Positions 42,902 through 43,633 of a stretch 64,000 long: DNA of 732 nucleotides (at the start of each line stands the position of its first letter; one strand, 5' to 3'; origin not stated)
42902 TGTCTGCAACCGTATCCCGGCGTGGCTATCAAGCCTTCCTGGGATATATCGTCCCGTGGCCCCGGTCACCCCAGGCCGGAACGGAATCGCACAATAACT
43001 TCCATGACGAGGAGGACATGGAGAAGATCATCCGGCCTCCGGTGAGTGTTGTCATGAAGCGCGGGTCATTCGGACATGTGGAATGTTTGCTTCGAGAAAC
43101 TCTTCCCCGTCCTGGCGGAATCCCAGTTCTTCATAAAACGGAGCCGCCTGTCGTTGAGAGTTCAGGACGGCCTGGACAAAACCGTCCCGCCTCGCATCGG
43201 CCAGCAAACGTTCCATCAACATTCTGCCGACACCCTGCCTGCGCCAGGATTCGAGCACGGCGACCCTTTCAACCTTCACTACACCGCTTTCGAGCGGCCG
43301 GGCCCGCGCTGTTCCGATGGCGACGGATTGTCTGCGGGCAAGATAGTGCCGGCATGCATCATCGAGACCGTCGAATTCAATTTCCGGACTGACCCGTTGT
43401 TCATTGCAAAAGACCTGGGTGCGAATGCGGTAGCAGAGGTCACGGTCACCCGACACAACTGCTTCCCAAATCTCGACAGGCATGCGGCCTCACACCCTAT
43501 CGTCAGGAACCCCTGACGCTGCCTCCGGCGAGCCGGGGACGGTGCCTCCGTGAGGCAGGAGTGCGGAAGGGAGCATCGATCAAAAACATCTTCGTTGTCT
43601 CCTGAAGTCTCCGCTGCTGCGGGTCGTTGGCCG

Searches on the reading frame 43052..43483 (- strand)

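Call 44: search_protein_families(library=pfam, proteins=[window:43052-43483:-])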
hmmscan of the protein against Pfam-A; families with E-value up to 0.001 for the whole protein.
window:43052-43483:- (143 aa): 5 families
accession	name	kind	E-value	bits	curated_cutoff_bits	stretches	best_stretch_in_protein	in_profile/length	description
PF13673.13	Acetyltransf_10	-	5e-18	65.7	23.6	1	41-141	28-126/128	Acetyltransferase (GNAT) domain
PF00583.31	Acetyltransf_1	-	8.4e-17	62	20.7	1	34-122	23-116/116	Acetyltransferase (GNAT) family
PF13508.13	Acetyltransf_7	-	4.1e-15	56.4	27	1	44-123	3-83/84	Acetyltransferase (GNAT) domain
PF13527.13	Acetyltransf_9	-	9e-05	22.9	25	1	18-123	14-125/127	Acetyltransferase (GNAT) domain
PF14542.12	Acetyltransf_CG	-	0.00047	20.7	30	1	64-102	20-58/80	GCN5-related N-acetyl-transferase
